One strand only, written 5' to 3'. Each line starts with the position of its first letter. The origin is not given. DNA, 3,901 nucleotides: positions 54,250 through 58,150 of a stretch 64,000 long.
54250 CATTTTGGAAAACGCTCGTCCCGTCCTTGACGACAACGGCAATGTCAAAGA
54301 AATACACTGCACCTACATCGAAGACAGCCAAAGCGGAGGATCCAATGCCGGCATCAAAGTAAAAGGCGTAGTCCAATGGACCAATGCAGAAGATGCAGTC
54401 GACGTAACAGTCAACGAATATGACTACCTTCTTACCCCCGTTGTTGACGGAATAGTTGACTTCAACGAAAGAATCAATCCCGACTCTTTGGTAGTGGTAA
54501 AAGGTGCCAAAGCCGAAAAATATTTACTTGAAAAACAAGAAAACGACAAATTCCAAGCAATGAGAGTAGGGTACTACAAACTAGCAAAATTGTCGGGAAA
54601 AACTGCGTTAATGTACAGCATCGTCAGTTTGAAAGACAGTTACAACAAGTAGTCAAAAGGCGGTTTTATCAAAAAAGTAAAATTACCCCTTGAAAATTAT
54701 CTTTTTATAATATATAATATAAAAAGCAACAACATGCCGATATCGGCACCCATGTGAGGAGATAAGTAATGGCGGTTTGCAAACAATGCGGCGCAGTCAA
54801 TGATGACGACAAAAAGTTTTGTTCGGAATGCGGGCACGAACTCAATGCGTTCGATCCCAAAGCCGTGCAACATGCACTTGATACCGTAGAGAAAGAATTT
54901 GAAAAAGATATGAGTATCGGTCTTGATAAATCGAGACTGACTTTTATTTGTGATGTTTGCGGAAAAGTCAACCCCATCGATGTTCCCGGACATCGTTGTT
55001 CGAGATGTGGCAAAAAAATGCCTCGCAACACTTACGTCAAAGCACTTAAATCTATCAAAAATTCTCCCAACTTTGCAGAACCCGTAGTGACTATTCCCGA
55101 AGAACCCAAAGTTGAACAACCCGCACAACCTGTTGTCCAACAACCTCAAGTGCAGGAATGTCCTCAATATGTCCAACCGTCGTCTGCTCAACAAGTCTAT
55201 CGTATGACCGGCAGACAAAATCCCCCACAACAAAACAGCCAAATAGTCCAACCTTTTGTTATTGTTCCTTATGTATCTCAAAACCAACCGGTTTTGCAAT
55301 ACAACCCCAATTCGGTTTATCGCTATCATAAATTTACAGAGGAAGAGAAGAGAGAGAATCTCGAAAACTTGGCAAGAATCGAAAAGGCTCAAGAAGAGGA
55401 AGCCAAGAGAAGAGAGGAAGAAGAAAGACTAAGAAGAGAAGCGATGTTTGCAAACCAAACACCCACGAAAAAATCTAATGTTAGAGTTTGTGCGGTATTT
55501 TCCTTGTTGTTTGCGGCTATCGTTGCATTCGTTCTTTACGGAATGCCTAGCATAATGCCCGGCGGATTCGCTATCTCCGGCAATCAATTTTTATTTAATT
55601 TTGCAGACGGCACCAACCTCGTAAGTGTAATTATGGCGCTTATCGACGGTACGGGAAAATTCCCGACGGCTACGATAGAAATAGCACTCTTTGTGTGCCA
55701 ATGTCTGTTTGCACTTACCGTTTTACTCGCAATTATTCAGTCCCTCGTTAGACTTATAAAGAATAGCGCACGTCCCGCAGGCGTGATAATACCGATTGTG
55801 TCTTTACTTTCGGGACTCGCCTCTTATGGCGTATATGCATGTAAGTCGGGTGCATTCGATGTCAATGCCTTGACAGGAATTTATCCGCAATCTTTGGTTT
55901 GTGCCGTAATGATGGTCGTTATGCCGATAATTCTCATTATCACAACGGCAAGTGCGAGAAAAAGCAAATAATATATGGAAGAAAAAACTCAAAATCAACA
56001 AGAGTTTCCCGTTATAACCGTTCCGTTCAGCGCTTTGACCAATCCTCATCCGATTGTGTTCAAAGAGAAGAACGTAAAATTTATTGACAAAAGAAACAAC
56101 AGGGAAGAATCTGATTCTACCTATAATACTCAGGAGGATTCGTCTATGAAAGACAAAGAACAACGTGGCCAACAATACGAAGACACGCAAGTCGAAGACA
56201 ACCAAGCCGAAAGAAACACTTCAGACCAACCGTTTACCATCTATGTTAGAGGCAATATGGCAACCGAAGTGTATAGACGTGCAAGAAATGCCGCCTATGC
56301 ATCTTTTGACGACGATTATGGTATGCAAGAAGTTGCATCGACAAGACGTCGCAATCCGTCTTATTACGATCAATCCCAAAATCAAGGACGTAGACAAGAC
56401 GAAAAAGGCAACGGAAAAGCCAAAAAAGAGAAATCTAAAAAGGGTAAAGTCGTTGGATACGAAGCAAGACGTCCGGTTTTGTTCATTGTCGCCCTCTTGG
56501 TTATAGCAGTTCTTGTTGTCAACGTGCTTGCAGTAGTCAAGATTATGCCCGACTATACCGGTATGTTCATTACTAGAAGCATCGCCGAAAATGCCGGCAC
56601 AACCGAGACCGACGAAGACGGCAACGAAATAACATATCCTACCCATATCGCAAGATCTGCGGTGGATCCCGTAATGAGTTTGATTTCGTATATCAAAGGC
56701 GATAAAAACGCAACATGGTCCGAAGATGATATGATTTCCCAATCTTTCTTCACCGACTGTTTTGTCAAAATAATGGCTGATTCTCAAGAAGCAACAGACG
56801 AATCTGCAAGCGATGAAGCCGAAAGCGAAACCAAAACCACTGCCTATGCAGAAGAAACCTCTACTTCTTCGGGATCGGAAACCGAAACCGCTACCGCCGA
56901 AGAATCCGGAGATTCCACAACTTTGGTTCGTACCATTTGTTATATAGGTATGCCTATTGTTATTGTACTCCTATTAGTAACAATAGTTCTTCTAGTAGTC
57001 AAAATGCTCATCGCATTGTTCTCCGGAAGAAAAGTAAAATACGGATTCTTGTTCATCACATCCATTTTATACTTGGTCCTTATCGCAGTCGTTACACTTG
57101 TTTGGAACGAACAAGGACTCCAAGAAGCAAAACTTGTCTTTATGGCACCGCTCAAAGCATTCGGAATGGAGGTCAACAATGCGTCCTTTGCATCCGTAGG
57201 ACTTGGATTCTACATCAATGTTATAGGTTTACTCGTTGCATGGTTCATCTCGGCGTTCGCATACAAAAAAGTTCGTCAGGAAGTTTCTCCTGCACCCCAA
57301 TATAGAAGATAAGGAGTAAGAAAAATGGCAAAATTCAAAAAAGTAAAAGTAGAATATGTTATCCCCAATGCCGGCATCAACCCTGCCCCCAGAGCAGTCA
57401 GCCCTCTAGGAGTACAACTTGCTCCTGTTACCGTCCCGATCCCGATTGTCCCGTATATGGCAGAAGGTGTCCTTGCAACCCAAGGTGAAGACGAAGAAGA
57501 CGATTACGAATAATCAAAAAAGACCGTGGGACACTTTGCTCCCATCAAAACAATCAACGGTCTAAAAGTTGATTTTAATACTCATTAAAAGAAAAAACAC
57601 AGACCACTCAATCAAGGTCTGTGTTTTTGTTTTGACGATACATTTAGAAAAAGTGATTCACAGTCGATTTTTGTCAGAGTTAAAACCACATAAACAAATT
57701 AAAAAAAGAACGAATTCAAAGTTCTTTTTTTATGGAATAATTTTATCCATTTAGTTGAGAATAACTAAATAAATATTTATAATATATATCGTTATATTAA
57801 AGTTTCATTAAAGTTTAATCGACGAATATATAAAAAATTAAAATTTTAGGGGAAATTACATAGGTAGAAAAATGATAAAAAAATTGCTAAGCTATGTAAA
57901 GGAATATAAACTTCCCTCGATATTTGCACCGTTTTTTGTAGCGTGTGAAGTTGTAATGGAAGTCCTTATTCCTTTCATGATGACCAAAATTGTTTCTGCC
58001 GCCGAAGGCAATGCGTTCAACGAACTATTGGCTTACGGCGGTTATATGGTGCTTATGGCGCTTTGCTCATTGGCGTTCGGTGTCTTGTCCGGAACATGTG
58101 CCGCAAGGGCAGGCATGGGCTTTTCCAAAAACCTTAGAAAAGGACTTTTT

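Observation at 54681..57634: Operon B: second, rearranged copy of the module system with a double zinc-ribbon membrane protein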

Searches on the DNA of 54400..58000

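Call 84: search_rna_families(source=window, start=54400, end=58000, threshold=evalue, max_evalue=1)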
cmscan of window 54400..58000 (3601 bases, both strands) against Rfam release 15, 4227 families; matches with E-value up to 1: 1.
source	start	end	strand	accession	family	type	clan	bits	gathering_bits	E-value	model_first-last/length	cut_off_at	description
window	55468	55547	-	RF00023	tmRNA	Gene;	CL00001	9.7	47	0.59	56-140/374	no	transfer-messenger RNA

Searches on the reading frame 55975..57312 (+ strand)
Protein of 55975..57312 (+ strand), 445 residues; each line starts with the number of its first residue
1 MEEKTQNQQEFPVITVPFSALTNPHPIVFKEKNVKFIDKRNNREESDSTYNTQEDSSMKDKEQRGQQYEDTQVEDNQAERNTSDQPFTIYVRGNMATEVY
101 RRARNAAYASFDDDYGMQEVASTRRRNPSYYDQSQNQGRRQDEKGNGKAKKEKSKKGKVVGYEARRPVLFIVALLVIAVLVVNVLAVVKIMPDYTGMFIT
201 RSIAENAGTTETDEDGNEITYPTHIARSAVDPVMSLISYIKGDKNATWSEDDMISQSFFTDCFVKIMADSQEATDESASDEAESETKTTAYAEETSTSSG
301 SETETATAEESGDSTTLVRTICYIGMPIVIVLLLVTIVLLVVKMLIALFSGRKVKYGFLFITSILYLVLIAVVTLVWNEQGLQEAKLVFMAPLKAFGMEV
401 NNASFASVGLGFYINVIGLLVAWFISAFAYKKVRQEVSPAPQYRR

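Call 7: search_protein_families(library=pfam, proteins=[window:55975-57312:+], max_evalue=1)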
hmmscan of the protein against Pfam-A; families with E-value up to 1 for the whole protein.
window:55975-57312:+ (445 aa): 12 families
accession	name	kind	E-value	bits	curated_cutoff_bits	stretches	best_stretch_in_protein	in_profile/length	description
PF20185.3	DUF6548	-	0.0014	19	27.3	0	265-337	88-161/164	Family of unknown function (DUF6548)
PF14914.11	LRRC37AB_C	-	0.0084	16.5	27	1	260-351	54-141/147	LRRC37A/B like protein 1 C-terminal domain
PF07010.17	Endomucin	-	0.018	15.4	26.6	1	273-341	134-207/260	Endomucin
PF07850.20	Renin_r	-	0.044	14.3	27.8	1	151-191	16-57/79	Renin receptor-like transmembrane spanning segment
PF04547.17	Anoctamin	-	0.052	12.9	28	1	289-376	89-179/460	Calcium-activated chloride channel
PF06687.17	SUR7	-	0.057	13.5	29.6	1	212-375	46-162/201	SUR7/PalI family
PF19325.4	RNF152_C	-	0.11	13.3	27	0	303-342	79-118/136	E3 ubiquitin-protein ligase RNF152 C-terminus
PF02009.21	RIFIN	-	0.18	12.2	32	1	232-341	191-301/327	Rifin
PF14012.11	DUF4229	-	0.71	10.4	27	1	414-438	34-58/68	Protein of unknown function (DUF4229)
PF08592.16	Anthrone_oxy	-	0.85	10.3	27.3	0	332-380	14-60/106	Anthrone oxygenase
PF06024.17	Orf78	-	0.89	10.3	29.4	0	286-340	31-84/101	Orf78 (ac78)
PF19658.4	DUF6161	-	0.89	9.4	27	1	155-203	86-134/216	Family of unknown function (DUF6161)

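Call 8: search_protein_families(library=ncbifam, proteins=[window:55975-57312:+], max_evalue=1)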
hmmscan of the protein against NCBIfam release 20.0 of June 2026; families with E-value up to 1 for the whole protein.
window:55975-57312:+ (445 aa): 5 families
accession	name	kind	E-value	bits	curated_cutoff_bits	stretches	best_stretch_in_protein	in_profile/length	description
NF045516.2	SepX_GlpR_1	exception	0.005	16.7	160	1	42-186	59-207/293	divisome protein SepX/GlpR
NF038218.1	IcmG_DotF_IVB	equivalog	0.01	15.5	200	0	136-187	21-70/266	type IVB secretion system protein IcmG/DotF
TIGR01477.1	RIFIN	paralog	0.012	15.4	176.95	1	232-342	226-336/356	variant surface antigen, rifin family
TIGR03360.1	VI_minor_1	equivalog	0.07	13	124.2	1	261-338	16-91/187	type VI secretion system-associated protein VasI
TIGR01620.2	hyp_HI0043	subfamily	0.38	10.3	160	1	273-379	11-115/329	TIGR01620 family protein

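Call 35: find_homologous_proteins(query=A4, max_evalue=0.001)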
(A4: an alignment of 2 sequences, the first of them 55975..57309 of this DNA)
Query A4 (2 sequences) (445 aa, profile of the alignment): 5 proteins with E <= 0.001 among 8000 candidates.
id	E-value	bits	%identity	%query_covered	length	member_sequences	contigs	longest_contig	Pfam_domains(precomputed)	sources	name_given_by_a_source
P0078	1.3e-238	811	100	100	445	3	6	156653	-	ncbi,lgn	-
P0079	2.5e-207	708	23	30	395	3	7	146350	-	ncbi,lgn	-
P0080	1.7e-80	289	52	87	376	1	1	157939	PF20197.4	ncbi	-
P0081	2.0e-78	283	51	87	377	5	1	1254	-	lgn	-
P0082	1.6e-76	276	51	87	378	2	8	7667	-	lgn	-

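Call 41: search_protein_families(library=phrogs, proteins=[window:55975-57312:+], max_evalue=0.01)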
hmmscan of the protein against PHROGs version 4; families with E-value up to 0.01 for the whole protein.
window:55975-57312:+ (445 aa): 1 family
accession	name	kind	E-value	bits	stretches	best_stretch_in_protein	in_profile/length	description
phrog_11383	-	unknown function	5.3e-05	23.8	1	84-259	13-180/462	-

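Call 42: search_protein_families(library=padloc, proteins=[window:55975-57312:+], max_evalue=0.01)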
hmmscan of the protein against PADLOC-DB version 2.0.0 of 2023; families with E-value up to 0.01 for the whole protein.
window:55975-57312:+ (445 aa): 0 families
